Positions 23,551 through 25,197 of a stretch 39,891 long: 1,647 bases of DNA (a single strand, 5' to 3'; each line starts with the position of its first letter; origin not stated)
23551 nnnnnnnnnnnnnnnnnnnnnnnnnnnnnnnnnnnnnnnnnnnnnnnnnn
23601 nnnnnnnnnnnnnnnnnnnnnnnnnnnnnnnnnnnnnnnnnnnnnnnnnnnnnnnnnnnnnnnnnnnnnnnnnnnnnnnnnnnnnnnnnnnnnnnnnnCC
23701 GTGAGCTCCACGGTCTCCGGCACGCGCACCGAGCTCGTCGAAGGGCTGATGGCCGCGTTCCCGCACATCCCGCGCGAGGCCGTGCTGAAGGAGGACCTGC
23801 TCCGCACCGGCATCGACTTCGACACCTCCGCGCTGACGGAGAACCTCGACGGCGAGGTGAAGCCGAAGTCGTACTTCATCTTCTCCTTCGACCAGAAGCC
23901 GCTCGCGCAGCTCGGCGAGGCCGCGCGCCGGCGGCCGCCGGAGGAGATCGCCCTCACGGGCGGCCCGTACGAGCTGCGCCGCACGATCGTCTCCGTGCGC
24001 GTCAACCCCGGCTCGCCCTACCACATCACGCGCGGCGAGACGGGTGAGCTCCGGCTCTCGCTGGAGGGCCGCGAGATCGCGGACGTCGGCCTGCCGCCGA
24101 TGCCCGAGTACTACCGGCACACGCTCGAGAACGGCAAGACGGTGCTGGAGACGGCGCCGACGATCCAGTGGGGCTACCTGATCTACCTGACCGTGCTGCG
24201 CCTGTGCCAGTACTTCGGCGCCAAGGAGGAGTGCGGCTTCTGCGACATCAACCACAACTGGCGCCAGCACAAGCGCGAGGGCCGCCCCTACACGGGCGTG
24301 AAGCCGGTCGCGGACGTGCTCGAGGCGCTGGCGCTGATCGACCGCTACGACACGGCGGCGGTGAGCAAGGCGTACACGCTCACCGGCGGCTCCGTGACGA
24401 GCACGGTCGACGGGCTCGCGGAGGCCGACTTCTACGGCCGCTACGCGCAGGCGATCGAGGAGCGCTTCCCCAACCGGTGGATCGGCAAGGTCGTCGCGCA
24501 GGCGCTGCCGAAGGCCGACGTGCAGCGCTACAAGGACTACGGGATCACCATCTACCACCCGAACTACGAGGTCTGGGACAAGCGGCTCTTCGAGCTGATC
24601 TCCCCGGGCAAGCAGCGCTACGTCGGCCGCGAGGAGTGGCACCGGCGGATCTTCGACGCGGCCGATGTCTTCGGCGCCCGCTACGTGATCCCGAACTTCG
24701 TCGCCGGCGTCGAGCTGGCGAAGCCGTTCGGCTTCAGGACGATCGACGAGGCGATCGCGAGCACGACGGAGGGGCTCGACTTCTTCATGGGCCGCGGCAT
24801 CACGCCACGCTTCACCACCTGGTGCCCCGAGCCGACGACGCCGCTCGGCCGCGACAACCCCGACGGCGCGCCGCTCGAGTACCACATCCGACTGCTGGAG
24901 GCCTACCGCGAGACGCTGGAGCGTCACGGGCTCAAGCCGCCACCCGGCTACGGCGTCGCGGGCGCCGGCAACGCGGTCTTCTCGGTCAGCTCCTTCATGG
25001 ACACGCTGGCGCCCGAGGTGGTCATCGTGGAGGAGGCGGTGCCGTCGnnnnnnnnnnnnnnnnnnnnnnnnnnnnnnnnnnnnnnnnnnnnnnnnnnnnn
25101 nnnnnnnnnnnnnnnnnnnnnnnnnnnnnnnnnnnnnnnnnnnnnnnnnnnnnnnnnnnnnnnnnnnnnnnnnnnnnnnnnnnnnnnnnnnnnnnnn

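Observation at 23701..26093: Uncharacterised radical-SAM-like enzyme with a C-x8-C-x2-C motif, coupled to an MqnC/CofH-family radical SAM enzyme next to mqnA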

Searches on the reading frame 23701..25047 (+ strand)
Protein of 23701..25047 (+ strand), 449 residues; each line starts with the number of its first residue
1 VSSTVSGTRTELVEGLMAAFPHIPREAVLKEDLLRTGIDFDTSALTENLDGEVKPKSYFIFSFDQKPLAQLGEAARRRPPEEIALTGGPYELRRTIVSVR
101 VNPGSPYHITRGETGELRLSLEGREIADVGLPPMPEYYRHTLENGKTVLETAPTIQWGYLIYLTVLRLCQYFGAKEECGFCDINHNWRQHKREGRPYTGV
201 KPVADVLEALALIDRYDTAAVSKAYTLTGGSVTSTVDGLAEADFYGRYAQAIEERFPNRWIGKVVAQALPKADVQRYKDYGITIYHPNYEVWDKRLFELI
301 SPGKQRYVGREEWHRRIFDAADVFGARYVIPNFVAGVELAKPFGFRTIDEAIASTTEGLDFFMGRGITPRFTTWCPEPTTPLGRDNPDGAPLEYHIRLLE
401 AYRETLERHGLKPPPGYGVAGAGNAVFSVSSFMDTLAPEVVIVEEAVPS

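Call 3: search_protein_families(library=pfam, proteins=[window:23701-25047:+], max_evalue=0.01)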
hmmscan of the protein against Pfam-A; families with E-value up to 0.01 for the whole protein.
window:23701-25047:+ (449 aa): 0 families

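Call 4: search_protein_families(library=ncbifam, proteins=[window:23701-25047:+], max_evalue=0.01)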
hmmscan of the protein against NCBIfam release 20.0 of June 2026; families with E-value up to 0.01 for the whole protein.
window:23701-25047:+ (449 aa): 2 families
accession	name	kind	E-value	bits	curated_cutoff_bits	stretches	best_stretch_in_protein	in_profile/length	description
NF045502.1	variant_rSAM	domain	1.6e-45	155.6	125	1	27-384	5-335/357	radical SAM protein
TIGR04043.1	rSAM_MSMEG_0568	hypoth_equivalog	1.8e-05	23.9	303.7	1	103-336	49-270/354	MSMEG_0568 family radical SAM protein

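Call 7: find_homologous_proteins(query=window:23701-25047:+, max_evalue=0.001)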
Query window:23701-25047:+ (449 aa): 2734 proteins with E <= 0.001 among 8000 candidates; the best 120 are listed.
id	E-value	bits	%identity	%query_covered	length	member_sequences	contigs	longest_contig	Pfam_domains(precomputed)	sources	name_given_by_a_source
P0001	0.0e+0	1037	80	80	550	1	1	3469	-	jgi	jgi:hypothetical protein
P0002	0.0e+0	1014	97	100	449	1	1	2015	-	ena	-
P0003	1.5e-297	1005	96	100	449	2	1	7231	-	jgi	jgi:hypothetical protein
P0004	9.1e-295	995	96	100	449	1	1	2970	-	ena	-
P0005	1.2e-290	982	94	100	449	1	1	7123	-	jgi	jgi:hypothetical protein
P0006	1.6e-288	975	93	100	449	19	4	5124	-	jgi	jgi:hypothetical protein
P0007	2.5e-288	974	93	100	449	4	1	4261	-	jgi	jgi:hypothetical protein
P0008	6.0e-288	973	93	100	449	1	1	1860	-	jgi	jgi:hypothetical protein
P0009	1.1e-277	939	90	100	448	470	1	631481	-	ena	-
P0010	2.6e-277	938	90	99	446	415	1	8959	-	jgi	jgi:hypothetical protein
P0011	6.7e-277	937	89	99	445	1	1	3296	-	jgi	jgi:hypothetical protein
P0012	6.2e-276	933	90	98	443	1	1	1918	-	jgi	jgi:hypothetical protein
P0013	7.1e-276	933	89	100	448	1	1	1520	-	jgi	jgi:hypothetical protein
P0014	5.6e-275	930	88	100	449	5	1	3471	-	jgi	jgi:hypothetical protein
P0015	8.6e-275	930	90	98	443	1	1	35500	-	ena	-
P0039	1.2e-271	919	88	98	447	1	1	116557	-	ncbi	ncbi:MAG TPA: radical SAM protein [Longimicrobium sp.]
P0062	2.0e-270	915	89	98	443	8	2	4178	PF04055.28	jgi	jgi:hypothetical protein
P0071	4.9e-270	914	88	99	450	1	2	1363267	-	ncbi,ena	-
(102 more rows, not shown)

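Call 10: search_solved_structures(query=window:23701-25047:+, max_evalue=10, show_alignments=2)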
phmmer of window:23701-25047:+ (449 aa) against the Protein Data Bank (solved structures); distinct sequences matched with E-value up to 10: 3.
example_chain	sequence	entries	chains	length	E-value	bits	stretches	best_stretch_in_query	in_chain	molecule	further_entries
3gyv_A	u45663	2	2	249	0.34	12.8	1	116-175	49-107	Nucleosome assembly protein 1, putative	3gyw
3hfd_A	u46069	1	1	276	0.36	12.7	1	116-176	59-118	Nucleosome assembly protein 1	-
3fs3_A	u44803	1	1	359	0.61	11.9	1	116-175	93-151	Nucleosome assembly protein 1, putative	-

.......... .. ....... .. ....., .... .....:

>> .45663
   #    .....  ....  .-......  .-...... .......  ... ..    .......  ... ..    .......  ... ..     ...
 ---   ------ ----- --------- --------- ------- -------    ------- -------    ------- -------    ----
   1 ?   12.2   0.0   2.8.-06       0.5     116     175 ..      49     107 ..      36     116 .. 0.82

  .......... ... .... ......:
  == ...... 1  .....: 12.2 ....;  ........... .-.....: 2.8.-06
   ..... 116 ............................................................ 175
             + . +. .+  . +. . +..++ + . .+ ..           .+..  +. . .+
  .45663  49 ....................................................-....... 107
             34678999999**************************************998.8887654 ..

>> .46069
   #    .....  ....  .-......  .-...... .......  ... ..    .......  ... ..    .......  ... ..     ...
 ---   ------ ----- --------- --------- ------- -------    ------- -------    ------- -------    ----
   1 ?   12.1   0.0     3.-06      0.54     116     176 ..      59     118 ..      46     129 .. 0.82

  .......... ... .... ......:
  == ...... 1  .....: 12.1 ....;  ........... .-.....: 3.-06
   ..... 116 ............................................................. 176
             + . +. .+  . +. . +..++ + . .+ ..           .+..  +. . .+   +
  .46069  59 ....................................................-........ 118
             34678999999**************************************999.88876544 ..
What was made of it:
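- Tried and rejected: PDB sequence search with protein 1 gave only noise (NAP1, E 0.3) (call 10).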

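Call 18: find_encoding_contigs(protein=P0071, flank=10000, max_places=3)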
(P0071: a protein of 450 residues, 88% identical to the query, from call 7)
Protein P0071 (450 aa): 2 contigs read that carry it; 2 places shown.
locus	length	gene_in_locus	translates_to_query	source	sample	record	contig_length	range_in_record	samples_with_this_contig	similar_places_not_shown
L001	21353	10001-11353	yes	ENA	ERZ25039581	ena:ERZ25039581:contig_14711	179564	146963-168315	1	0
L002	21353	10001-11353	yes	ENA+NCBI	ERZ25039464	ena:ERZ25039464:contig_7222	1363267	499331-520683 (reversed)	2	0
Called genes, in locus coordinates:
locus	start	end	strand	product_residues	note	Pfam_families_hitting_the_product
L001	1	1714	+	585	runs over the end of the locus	-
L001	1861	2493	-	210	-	PF00149:Metallophos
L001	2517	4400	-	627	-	PF13727:CoA_binding_3, PF00106:adh_short (weak), PF01073:3Beta_HSD, PF01370:Epimerase, PF02719:Polysacc_synt_2, PF04321:RmlD_sub_bind, PF13460:NAD_binding_10 (weak), PF16363:GDP_Man_Dehyd, +1 more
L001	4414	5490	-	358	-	PF01041:DegT_DnrJ_EryC1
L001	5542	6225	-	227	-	PF09335:VTT_dom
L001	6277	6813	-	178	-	PF13860:FlgD_ig (weak)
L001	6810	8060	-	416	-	PF09992:NAGPA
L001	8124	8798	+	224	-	PF06197:DUF998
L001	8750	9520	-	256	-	PF02621:VitK2_biosynth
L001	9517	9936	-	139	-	PF00903:Glyoxalase (weak), PF22677:Ble-like_N (weak)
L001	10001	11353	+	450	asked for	-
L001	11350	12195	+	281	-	PF04055:Radical_SAM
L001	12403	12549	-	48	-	-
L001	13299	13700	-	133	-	PF01209:Ubie_methyltran, PF08241:Methyltransf_11, PF13649:Methyltransf_25 (weak)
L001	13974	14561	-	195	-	PF02441:Flavoprotein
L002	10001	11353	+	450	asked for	-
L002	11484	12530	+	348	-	PF04055:Radical_SAM, PF19288:CofH_C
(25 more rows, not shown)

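Call 19: find_encoding_contigs(protein=P0039, flank=10000, max_places=3)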
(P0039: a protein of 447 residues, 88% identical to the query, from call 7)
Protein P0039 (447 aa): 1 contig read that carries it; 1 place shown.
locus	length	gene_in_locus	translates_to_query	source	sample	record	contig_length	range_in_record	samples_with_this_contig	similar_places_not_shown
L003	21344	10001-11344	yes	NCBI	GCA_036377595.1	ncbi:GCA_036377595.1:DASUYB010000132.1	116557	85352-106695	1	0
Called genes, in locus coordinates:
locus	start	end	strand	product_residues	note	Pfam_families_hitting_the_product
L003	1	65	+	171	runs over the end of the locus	-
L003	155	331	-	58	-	-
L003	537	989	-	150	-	-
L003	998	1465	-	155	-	PF00856:SET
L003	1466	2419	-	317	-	PF02666:PS_Dcarbxylase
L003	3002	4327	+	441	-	PF00675:Peptidase_M16, PF05193:Peptidase_M16_C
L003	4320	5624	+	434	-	PF00675:Peptidase_M16, PF05193:Peptidase_M16_C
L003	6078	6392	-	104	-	-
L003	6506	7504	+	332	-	PF01300:Sua5_yciO_yrdC, PF03481:Sua5_C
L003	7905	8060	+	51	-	-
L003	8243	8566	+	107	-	-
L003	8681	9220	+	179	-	PF08002:DUF1697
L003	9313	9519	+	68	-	-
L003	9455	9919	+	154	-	PF09970:DUF2204 (weak)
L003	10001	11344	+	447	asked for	-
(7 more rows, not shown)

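Call 20: search_protein_representatives(protein=window:23701-25047:+)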
Query: 449 residues. Proteins with E-value up to 0.001 (for the whole library): 660; up to 1e-10: 383; up to 1e-30: 138. The best 150 are listed.
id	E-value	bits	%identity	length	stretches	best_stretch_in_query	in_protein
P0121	1.2e-231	785.7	76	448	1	7-440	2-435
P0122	2.5e-166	570.4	86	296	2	17-219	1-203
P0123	1.2e-136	472.6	80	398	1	98-358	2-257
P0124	4.9e-125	434.3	59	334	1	99-436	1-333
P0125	8.2e-122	423.6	85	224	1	9-231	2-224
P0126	8.0e-119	413.8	91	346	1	232-424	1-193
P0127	2.4e-115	402.3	83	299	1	4-225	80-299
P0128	1.8e-113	396.1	85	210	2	175-361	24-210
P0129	3.6e-110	385.2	82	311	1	19-220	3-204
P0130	4.3e-102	358.6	80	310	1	71-271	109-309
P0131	4.0e-98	345.5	43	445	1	8-435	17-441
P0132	1.2e-94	334.0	63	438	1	129-359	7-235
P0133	1.1e-91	324.3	61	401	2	18-258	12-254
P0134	2.8e-89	316.4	89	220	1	274-424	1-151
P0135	7.0e-89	315.1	38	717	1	8-433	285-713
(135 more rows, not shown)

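Call 25: find_related_loci(query=A3, collection=genome_contigs, flank=10000)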
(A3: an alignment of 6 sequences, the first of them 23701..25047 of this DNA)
Query A3 (449 aa) in genome_contigs; peptide patterns used: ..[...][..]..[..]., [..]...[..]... (x = any residue, [..] = any of these).
600 stretches matched a pattern (row limit reached: there are more); 591 encode a relative of the query (tblastn E <= 1e-3); the best 80 are kept; 80 distinct loci.
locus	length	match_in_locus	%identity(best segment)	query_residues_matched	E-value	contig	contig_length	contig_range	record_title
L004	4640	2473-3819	91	1-449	0e+0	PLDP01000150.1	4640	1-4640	MAG: Actinomycetota bacterium isolate palsa_600 73.20111000_P2D.24_contig_23210, whole genome shotgun sequence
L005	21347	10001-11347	89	1-449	0e+0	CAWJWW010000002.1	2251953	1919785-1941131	MAG: uncultured Gaiellaceae bacterium isolate MFD01275.bin.2.3 genome assembly, contig: contig_1564, whole genome shotgu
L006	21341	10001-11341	89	3-449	0e+0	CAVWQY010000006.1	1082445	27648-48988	MAG: uncultured Thermoleophilia bacterium isolate MFD04967.bin.2.111 genome assembly, contig: contig_49522, whole genome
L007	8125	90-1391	91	5-438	0e+0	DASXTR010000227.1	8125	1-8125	MAG TPA_asm: Gaiellaceae bacterium isolate SMAG_U4697 k141_1213553, whole genome shotgun sequence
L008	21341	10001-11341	89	3-449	0e+0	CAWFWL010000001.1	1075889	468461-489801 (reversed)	MAG: uncultured Actinomycetes bacterium isolate MFD04944.bin.2.166 genome assembly, contig: contig_11263, whole genome s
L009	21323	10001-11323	89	9-449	0e+0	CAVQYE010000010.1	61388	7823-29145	MAG: uncultured Actinomycetes bacterium isolate MFD05942.bin.2.212 genome assembly, contig: contig_42160, whole genome s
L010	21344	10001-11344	88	1-449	0e+0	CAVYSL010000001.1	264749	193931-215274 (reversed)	MAG: uncultured Gaiellaceae bacterium isolate MFD05567.bin.2.80 genome assembly, contig: contig_10033, whole genome shot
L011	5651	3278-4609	88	1-449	0e+0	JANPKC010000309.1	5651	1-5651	MAG: Actinomycetes bacterium isolate VAR_61_metabat_324 VAR_61_k141_3203445, whole genome shotgun sequence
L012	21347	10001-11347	87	1-449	0e+0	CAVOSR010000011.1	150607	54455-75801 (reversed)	MAG: uncultured Actinomycetes bacterium isolate MFD00392.bin.2.103 genome assembly, contig: contig_48079, whole genome s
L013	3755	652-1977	87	8-449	0e+0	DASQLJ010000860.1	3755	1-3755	MAG TPA_asm: Longimicrobium sp. isolate SMAG_U11935 k141_2087624, whole genome shotgun sequence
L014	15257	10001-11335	87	5-449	0e+0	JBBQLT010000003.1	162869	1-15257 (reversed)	MAG: Gaiellales bacterium isolate Co_metawrap_480 Cmw_480_k141_12875909_length_162869_cov_42.0000, whole genome shotgun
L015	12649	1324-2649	88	8-449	0e+0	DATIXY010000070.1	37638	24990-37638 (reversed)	MAG TPA_asm: Gaiellaceae bacterium isolate SMAG_U15261 k141_4806611, whole genome shotgun sequence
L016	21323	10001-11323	87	1-442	0e+0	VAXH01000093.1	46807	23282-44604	MAG: Actinobacteria bacterium isolate AC_27 14_0919_09_20cm_scaffold_607, whole genome shotgun sequence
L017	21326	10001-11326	88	3-449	0e+0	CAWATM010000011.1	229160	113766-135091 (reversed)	MAG: uncultured Gaiellaceae bacterium isolate MFD02840.bin.1.248 genome assembly, contig: contig_49957, whole genome sho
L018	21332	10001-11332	88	5-448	0e+0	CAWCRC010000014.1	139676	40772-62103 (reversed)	MAG: uncultured Actinomycetes bacterium isolate MFD05176.bin.3.165 genome assembly, contig: contig_47687, whole genome s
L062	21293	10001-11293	79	9-439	0e+0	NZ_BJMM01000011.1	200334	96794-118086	Streptomyces cacaoi strain NBRC 12748 sequence011, whole genome shotgun sequence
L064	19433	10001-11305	79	8-442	0e+0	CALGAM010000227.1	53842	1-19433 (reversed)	MAG TPA_asm: uncultured Micromonospora sp. isolate SRR4028141_bin.102_CONCOCT_v1.1_MAG genome assembly, contig: ERZ85851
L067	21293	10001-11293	80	8-438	0e+0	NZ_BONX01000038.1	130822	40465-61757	Plantactinospora mayteni strain NBRC 109088 sequence038, whole genome shotgun sequence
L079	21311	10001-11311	74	8-444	0e+0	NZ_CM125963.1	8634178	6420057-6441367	Streptomyces sp. SDT5-1 chromosome, whole genome shotgun sequence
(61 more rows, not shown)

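Call 28: find_homologous_proteins(query=A2, max_evalue=1e-10)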
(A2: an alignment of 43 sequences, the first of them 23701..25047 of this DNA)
Query A2 (43 sequences) (449 aa, profile of the alignment): 2788 proteins with E <= 1e-10 among 8000 candidates; the best 120 are listed.
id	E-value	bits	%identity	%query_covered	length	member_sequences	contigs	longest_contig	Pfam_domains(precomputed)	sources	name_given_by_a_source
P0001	2.8e-183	627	80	80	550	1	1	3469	-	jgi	jgi:hypothetical protein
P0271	1.2e-147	510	60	96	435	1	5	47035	PF04055.28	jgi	jgi:hypothetical protein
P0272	1.2e-147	510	60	96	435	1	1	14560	PF04055.28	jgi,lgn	jgi:hypothetical protein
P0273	5.0e-147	508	58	96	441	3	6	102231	-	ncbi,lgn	-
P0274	1.4e-146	507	56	96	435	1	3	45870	-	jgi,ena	-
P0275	1.9e-146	506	57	95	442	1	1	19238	-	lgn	-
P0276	2.7e-146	506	57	98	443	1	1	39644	-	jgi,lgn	jgi:hypothetical protein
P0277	4.0e-146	505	57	95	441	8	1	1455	-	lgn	-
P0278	4.6e-146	505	57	98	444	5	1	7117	-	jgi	jgi:hypothetical protein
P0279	4.9e-146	505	55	98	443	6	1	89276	-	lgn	-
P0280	6.0e-146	505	56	96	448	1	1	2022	-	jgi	jgi:hypothetical protein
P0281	7.4e-146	504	61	95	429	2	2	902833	PF04055.28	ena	-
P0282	1.1e-145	504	56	96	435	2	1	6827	-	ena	-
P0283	1.9e-145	503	57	96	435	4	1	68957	-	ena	-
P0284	2.3e-145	503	61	96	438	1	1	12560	-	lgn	-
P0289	9.1e-145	501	60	96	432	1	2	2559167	-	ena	-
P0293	1.6e-144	500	56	97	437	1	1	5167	PF04055.28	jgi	jgi:hypothetical protein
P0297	2.4e-144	499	81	96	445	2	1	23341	PF04055.28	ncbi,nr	ncbi:MAG TPA: radical SAM protein [Longimicrobiaceae bacterium]|nr:radical SAM protein [Longimicrobi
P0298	2.6e-144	499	53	96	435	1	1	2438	PF04055.28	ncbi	-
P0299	2.7e-144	499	59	96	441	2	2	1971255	-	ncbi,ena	-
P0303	5.1e-144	498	60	95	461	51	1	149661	PF04055.28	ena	-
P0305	5.8e-144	498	61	96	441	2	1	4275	PF04055.28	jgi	jgi:hypothetical protein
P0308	6.5e-144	498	60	96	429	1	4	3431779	-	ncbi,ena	-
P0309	6.8e-144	498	51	97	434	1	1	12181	-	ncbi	-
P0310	7.4e-144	498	59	95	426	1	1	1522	PF04055.28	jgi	jgi:hypothetical protein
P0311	7.6e-144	498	59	95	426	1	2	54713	PF04055.28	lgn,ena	-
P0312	7.7e-144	498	60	96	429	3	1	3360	PF04055.28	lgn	-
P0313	7.7e-144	498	59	95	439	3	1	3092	PF04055.28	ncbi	-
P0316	1.1e-143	497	58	95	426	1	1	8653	PF04055.28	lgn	-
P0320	1.4e-143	497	61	95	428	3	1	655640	PF04055.28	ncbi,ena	-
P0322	1.7e-143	496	56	97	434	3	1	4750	PF04055.28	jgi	-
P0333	3.2e-143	496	62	96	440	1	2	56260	PF04055.28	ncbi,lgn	ncbi:MAG: radical SAM protein [Acidobacteriota bacterium]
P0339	4.3e-143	495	60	95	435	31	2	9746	PF04055.28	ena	-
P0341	5.5e-143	495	58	97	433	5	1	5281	PF04055.28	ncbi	-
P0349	9.3e-143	494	56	96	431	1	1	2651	PF04055.28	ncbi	-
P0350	9.6e-143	494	58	97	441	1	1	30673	PF04055.28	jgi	jgi:hypothetical protein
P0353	1.1e-142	494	57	96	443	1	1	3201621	-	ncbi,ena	-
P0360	1.4e-142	493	58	96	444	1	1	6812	PF04055.28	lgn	-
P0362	1.6e-142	493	56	96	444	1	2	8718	PF04055.28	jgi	jgi:hypothetical protein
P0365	1.8e-142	493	60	94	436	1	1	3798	PF04055.28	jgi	jgi:hypothetical protein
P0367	2.0e-142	493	60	95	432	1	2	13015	PF04055.28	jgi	jgi:hypothetical protein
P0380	2.8e-142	492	60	96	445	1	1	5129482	PF04055.28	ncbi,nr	ncbi:MAG: radical SAM protein [Acidobacteriota bacterium]|nr:MAG: radical SAM protein [Acidobacterio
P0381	2.8e-142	492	85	97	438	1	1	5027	PF04055.28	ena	-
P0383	2.8e-142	492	61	96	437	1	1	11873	PF04055.28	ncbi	-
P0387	3.3e-142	492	59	95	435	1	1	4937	PF04055.28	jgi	jgi:hypothetical protein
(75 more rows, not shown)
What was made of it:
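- Some homologues do reach PF04055 (call 28).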

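Call 34: find_encoding_contigs(protein=P0380, flank=8000, max_places=2)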
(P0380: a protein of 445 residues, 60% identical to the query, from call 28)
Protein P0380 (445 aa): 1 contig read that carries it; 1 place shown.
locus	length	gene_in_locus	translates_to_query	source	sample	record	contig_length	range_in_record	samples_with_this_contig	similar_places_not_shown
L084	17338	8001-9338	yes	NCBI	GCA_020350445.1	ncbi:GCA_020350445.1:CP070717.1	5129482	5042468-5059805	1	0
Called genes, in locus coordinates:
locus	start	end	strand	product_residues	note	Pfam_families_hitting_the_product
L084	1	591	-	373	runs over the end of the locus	PF06439:3keto-disac_hyd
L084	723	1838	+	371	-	PF01264:Chorismate_synt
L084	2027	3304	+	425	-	PF13185:GAF_2, PF01590:GAF, PF00512:HisKA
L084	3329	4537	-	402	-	PF01963:TraB_PrgY_gumN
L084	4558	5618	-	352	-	-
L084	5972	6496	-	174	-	PF10602:RPN7 (faint), PF13374:TPR_10 (faint), PF24575:TPR_Slam (faint), PF13428:TPR_14 (faint), PF00515:TPR_1 (faint), PF13176:TPR_7 (faint), PF13181:TPR_8 (faint), PF07719:TPR_2 (weak), +3 more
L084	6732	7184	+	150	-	PF03259:Robl_LC7 (weak)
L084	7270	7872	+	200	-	PF00025:Arf (faint)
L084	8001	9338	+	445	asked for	PF04055:Radical_SAM (weak)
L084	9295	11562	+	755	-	PF01301:Glyco_hydro_35, PF02449:Glyco_hydro_42, PF08532:Glyco_hydro_42M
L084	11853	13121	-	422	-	PF00764:Arginosuc_synth, PF20979:Arginosuc_syn_C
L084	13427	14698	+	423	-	PF04055:Radical_SAM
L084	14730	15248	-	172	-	PF08984:DUF1858, PF10006:DUF2249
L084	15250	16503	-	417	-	PF08448:PAS_4 (faint), PF04282:DUF438, PF01814:Hemerythrin, PF13596:PAS_10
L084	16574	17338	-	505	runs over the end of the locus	PF04055:Radical_SAM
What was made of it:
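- On Radical SAM superfamily (protein 1): Some homologues carry a precomputed or weak PF04055 hit (calls 28, 34).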
